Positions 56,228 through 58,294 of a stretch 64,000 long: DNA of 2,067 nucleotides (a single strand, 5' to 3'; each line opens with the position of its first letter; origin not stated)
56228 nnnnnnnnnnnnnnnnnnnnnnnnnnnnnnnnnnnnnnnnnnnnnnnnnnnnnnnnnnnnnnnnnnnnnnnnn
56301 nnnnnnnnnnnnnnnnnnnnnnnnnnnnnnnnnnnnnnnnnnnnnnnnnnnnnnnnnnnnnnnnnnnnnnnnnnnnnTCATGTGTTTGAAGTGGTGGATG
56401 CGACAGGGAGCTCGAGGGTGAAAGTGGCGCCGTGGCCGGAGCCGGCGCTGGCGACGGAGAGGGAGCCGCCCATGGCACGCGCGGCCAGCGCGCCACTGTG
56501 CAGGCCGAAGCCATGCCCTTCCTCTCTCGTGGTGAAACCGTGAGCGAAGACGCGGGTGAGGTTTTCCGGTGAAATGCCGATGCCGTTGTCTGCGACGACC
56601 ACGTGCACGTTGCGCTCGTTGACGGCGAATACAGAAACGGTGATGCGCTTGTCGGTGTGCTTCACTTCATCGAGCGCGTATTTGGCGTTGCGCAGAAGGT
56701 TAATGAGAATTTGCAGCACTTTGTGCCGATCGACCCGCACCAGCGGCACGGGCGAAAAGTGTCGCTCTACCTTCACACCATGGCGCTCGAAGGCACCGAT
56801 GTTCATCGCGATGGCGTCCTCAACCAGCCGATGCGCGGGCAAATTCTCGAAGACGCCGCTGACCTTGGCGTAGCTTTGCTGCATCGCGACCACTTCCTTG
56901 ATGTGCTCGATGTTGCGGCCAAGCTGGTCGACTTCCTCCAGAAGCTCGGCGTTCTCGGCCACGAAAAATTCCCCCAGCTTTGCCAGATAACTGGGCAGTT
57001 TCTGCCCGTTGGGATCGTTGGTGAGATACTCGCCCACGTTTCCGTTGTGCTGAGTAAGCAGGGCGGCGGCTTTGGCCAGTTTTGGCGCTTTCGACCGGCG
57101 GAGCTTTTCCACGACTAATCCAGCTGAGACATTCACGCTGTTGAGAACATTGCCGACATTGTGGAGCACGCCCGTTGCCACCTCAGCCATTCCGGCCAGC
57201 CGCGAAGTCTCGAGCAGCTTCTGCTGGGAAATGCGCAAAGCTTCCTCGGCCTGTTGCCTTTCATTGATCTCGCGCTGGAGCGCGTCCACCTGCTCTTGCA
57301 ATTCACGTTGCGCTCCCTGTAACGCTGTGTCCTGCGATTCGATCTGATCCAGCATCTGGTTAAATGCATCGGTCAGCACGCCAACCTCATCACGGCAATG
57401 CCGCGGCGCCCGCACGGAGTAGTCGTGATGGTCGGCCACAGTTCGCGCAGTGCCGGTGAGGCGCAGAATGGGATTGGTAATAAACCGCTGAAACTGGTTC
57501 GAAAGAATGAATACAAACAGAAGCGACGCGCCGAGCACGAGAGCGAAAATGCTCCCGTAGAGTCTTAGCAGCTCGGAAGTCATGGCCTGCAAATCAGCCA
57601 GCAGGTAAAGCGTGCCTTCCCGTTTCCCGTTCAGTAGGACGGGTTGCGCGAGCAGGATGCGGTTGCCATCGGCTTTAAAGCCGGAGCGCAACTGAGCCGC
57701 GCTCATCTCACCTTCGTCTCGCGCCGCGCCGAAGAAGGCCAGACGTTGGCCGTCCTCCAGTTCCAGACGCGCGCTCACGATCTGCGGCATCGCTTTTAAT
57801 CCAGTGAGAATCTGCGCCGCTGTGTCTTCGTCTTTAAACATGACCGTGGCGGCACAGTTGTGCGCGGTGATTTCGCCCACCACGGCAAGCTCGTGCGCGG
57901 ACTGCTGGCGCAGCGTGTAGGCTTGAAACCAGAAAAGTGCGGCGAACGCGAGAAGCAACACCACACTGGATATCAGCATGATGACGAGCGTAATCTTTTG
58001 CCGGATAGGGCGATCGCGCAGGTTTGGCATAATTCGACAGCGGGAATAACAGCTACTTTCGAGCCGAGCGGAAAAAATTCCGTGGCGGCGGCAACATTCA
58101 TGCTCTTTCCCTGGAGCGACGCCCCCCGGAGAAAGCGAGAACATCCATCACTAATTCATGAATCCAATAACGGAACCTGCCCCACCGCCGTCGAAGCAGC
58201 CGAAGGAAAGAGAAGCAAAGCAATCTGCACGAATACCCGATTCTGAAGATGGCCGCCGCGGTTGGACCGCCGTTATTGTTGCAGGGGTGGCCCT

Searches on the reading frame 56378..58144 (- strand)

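Call 10: search_protein_families(library=pfam, proteins=[window:56378-58144:-], max_evalue=0.001)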
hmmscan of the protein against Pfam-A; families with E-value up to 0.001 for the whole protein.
window:56378-58144:- (588 aa): 6 families
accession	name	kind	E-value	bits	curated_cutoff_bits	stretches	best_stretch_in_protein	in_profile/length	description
PF02518.31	HATPase_c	-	7e-18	65.5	26.4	1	472-582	2-110/111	Histidine kinase-, DNA gyrase B-, and HSP90-like ATPase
PF17152.10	CHASE8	-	1e-12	48.6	27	1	78-181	1-101/102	Periplasmic sensor domain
PF00672.30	HAMP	-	2.5e-09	37.7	25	1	220-269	4-52/53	HAMP domain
PF14501.12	HATPase_c_5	-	0.00031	21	22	1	474-565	4-89/102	GHKL domain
PF13589.12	HATPase_c_3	-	0.00062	20.2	25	0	502-579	21-105/137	Histidine kinase-, DNA gyrase B-, and HSP90-like ATPase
PF07889.17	DUF1664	-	0.0009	19.7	34.6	0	257-304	39-86/124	Protein of unknown function (DUF1664)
